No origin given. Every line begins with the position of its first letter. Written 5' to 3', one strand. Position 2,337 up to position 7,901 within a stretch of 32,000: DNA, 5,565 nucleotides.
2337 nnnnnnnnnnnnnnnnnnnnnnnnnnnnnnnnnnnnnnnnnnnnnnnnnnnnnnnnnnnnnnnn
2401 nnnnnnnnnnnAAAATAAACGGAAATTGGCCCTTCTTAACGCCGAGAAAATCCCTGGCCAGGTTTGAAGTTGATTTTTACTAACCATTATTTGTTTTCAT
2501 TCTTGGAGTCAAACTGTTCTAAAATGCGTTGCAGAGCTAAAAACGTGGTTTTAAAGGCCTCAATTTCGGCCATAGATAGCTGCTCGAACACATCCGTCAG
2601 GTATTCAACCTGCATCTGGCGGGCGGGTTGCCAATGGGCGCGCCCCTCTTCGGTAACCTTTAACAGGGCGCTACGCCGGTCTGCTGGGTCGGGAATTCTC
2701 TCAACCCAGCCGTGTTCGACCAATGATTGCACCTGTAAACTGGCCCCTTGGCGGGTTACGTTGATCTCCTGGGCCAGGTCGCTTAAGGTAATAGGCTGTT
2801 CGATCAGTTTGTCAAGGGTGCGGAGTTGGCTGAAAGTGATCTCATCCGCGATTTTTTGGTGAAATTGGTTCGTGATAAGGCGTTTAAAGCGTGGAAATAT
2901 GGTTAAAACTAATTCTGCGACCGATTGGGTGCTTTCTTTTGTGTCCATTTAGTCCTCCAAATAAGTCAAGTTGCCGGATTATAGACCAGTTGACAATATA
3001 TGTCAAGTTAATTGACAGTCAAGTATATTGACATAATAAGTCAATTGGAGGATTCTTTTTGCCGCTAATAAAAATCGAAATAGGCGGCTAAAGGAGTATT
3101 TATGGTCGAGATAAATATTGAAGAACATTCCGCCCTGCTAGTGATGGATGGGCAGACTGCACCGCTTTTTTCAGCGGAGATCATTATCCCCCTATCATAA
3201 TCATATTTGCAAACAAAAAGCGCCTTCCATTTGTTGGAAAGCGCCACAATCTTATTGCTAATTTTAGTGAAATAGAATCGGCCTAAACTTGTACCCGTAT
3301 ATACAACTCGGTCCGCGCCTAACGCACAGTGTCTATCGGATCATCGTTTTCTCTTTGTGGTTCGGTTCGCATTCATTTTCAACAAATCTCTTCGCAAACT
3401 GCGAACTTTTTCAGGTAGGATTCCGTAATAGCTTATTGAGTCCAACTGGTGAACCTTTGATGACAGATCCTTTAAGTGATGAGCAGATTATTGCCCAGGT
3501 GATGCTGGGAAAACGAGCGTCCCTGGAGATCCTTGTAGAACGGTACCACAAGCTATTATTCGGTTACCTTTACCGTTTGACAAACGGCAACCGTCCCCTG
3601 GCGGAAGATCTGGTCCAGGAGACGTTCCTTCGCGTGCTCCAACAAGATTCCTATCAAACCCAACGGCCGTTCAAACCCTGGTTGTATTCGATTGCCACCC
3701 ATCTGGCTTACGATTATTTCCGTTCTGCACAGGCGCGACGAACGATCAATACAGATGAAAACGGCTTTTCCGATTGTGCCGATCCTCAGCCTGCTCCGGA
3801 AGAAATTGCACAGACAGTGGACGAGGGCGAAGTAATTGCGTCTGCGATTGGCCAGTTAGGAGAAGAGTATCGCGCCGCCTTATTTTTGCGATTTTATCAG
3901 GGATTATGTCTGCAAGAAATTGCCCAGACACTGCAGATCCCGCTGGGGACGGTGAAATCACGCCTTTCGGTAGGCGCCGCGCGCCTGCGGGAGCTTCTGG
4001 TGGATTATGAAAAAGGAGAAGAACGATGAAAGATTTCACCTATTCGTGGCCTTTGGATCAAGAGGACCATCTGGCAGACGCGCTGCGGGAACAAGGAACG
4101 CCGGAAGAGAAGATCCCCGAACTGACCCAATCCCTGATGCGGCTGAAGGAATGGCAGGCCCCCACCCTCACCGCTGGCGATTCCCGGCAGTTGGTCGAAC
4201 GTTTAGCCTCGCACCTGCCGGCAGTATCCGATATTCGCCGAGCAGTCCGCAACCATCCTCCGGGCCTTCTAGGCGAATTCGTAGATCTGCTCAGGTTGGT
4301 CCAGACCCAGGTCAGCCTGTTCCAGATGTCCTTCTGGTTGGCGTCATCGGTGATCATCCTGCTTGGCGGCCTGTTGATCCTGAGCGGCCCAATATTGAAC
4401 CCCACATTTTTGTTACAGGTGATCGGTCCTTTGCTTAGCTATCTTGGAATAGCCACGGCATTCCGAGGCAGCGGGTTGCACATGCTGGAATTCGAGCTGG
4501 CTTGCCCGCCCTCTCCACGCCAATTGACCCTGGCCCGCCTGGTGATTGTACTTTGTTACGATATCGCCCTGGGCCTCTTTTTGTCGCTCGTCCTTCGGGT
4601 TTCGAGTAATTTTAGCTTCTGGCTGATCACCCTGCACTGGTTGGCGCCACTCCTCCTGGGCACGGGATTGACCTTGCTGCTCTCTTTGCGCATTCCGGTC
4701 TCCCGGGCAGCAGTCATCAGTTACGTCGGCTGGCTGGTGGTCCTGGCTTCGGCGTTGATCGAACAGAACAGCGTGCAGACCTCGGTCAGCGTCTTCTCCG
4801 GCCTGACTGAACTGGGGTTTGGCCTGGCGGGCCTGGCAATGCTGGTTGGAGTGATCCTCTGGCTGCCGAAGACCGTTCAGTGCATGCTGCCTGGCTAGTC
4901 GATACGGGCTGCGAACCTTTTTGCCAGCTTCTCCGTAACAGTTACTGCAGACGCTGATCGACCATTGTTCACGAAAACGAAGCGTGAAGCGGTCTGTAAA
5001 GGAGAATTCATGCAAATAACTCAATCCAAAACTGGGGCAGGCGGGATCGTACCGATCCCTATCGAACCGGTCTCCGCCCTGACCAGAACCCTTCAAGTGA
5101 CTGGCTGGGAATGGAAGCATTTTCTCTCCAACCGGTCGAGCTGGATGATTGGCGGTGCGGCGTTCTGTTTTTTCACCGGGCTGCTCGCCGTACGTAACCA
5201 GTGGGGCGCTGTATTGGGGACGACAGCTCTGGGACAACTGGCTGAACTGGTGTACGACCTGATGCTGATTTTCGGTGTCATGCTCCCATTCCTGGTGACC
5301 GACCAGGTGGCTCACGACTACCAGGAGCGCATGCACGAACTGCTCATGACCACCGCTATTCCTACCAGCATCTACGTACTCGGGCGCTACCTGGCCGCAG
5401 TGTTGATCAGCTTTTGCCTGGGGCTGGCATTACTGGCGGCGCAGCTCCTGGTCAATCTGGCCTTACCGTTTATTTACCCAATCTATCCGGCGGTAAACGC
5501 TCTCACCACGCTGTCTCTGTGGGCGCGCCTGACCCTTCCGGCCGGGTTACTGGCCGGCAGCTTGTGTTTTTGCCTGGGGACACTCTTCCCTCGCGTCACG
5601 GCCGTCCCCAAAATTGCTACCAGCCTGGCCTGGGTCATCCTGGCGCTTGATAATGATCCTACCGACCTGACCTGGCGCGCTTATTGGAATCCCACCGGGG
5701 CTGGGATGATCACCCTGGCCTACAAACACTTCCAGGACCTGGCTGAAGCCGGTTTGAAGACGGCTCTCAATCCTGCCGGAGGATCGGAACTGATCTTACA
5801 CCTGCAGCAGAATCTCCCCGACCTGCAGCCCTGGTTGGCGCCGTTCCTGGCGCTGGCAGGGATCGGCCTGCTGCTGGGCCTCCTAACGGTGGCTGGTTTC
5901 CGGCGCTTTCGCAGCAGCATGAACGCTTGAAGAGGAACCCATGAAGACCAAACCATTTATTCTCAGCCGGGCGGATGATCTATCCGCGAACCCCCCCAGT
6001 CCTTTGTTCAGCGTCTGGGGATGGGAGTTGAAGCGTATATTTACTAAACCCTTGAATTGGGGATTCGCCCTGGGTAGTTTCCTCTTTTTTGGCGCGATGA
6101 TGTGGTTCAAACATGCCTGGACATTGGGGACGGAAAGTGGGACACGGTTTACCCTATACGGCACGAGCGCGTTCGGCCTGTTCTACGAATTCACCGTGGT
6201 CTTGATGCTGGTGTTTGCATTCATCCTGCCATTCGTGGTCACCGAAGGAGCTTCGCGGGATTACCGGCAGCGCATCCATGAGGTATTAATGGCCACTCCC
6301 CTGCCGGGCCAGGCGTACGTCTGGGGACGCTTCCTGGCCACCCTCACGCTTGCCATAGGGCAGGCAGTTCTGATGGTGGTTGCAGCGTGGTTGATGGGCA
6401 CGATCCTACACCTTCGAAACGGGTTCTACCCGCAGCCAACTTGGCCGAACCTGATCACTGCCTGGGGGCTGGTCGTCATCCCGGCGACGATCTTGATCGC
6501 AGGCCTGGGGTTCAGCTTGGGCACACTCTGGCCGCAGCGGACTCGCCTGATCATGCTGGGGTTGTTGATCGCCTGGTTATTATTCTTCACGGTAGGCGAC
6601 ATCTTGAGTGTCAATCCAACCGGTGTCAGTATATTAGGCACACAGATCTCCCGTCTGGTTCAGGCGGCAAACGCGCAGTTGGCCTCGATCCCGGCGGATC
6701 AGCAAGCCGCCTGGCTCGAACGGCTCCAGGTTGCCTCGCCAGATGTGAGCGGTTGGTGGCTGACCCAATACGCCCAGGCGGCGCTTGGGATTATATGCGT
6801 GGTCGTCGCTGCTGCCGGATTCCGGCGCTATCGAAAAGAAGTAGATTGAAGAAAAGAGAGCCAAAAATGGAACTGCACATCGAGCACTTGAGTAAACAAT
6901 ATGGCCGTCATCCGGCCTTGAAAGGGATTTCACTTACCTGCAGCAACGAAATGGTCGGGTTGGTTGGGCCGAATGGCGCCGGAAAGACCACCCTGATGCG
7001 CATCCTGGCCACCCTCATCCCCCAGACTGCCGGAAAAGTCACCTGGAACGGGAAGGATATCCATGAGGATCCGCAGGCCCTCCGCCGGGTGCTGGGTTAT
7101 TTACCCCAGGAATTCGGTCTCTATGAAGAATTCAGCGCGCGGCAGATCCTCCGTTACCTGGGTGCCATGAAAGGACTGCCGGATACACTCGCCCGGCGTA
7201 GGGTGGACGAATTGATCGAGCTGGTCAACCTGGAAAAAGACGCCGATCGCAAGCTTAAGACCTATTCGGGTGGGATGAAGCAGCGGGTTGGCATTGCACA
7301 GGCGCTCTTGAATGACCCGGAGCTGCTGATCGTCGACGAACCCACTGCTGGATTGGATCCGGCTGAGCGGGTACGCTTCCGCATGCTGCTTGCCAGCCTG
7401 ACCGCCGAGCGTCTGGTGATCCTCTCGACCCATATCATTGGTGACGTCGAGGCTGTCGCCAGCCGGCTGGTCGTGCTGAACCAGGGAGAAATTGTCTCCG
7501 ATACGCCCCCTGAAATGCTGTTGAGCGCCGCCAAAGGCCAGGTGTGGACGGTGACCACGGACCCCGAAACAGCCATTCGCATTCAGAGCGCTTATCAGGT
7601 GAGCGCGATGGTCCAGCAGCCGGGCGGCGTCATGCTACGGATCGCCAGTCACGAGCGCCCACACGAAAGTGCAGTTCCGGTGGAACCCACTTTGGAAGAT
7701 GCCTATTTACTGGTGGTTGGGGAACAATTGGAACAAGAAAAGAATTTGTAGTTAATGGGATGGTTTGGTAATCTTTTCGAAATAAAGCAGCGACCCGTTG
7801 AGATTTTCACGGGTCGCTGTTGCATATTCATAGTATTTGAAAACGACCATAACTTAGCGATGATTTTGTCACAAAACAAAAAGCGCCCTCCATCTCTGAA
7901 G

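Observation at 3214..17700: Stack of accessory modules behind the DUF35 gene, each bounded by a same-orientation repeat that mimics the DUF35 3' end plus a conserved terminator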

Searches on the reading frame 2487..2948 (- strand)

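Call 6: search_protein_families(library=pfam, proteins=[window:2487-2948:-], max_evalue=0.01)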
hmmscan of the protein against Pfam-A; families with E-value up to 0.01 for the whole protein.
window:2487-2948:- (153 aa): 9 families
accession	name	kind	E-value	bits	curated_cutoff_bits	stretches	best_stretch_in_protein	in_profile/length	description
PF12802.13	MarR_2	-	1.3e-13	51.3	27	1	37-93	3-61/61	MarR family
PF01047.28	MarR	-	2e-09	37.7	24.6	1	39-93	3-58/59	MarR family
PF13463.12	HTH_27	-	2.4e-06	28.2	22.2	1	52-102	18-68/68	Winged helix DNA-binding domain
PF25213.1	HVO_A0261_N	-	4.5e-06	26.9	35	1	41-85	13-57/86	HVO_A0261 N-terminal domain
PF12840.13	HTH_20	-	0.00021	21.6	27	1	48-83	14-49/51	Helix-turn-helix domain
PF13545.12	HTH_Crp_2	-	0.00063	20.1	27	1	46-84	16-55/70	Crp-like helix-turn-helix domain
PF01978.25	TrmB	-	0.0026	18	25.6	1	49-87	19-57/68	Sugar-specific transcriptional regulator TrmB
PF13601.12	HTH_34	-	0.0028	18.2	27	0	52-107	14-70/80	Winged helix DNA-binding domain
PF09339.16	HTH_IclR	-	0.0042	17.3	22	0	51-84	17-50/52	IclR helix-turn-helix domain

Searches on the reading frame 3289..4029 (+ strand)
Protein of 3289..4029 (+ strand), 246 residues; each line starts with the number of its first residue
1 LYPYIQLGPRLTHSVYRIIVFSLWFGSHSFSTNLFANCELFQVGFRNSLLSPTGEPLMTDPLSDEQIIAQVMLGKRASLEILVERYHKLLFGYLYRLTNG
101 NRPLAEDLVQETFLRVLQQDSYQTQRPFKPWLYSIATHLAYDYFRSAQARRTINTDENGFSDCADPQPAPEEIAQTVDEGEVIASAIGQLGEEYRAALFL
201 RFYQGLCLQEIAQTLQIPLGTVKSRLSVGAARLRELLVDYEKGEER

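Call 6: search_protein_families(library=pfam, proteins=[window:3289-4029:+], max_evalue=0.01)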
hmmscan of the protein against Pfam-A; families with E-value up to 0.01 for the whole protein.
window:3289-4029:+ (246 aa): 5 families
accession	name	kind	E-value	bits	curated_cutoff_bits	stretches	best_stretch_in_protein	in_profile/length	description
PF04542.20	Sigma70_r2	-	1.3e-17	63.8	24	1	82-148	1-69/71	Sigma-70 region 2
PF08281.18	Sigma70_r4_2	-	9e-11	41.7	25.7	1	183-227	4-48/54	Sigma-70, region 4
PF04545.22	Sigma70_r4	-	3e-10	39.9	24.1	1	186-235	1-50/50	Sigma-70, region 4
PF07638.17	Sigma70_ECF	-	0.0056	17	21.1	0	175-233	118-179/185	ECF sigma factor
PF13384.12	HTH_23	-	0.0063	16.7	24.6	0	193-223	5-35/50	Homeodomain-like domain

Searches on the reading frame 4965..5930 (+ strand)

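Call 6: search_protein_families(library=pfam, proteins=[window:4965-5930:+], max_evalue=0.01)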
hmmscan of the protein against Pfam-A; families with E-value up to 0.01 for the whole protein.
window:4965-5930:+ (321 aa): 2 families
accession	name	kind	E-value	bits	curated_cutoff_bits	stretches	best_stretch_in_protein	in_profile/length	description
PF12698.13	ABC2_membrane_3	-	0.0001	22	31.6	1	93-307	161-344/347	ABC-2 family transporter protein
PF13346.12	ABC2_membrane_5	-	0.0022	18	25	1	101-195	40-138/205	ABC-2 family transporter protein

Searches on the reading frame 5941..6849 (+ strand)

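Call 6: search_protein_families(library=pfam, proteins=[window:5941-6849:+], max_evalue=0.01)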
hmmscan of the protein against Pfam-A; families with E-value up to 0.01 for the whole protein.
window:5941-6849:+ (302 aa): 2 families
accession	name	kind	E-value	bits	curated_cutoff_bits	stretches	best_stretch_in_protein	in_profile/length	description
PF12698.13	ABC2_membrane_3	-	5.5e-07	29.4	31.6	1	81-218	161-287/347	ABC-2 family transporter protein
PF13346.12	ABC2_membrane_5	-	0.00029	20.9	25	1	78-232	27-174/205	ABC-2 family transporter protein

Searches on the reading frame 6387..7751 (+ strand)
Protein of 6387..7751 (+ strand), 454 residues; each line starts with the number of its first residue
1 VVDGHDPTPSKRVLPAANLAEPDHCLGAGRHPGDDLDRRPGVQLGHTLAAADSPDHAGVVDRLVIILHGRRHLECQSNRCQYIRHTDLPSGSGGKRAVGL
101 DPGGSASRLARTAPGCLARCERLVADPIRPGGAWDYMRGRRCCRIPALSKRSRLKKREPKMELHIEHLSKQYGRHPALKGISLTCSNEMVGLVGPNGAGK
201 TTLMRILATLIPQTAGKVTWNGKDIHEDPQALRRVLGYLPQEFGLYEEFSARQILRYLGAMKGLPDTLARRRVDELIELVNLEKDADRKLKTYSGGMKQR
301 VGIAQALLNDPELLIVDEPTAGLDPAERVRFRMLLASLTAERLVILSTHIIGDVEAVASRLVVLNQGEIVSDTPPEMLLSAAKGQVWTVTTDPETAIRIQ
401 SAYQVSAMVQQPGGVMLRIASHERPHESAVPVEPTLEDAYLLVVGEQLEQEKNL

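Call 6: search_protein_families(library=pfam, proteins=[window:6387-7751:+], max_evalue=0.01)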
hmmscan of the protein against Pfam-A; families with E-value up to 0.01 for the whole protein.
window:6387-7751:+ (454 aa): 8 families
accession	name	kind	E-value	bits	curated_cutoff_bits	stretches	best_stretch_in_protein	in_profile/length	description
PF00005.33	ABC_tran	-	1.2e-33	117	25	1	178-321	1-137/137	ABC transporter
PF13304.12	AAA_21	-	4.4e-12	47.1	27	2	190-293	2-113/304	AAA domain, putative AbiEii toxin, Type IV TA system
PF13191.12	AAA_16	-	0.00033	21.6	32.6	1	186-340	24-161/167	AAA ATPase domain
PF13604.12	AAA_30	-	0.00051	20.3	27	1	184-218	15-49/191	AAA domain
PF19993.5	DO-GTPase2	-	0.0067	16.6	27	0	188-213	1-26/226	Double-GTPase 2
PF13175.12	AAA_15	-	0.0074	16.4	32.1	0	181-213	17-49/374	AAA ATPase domain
PF02463.25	SMC_N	-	0.0089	15.9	40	0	181-205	18-42/220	RecF/RecN/SMC N terminal domain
PF13476.12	AAA_23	-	0.0092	17.1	27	0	186-207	18-39/201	AAA domain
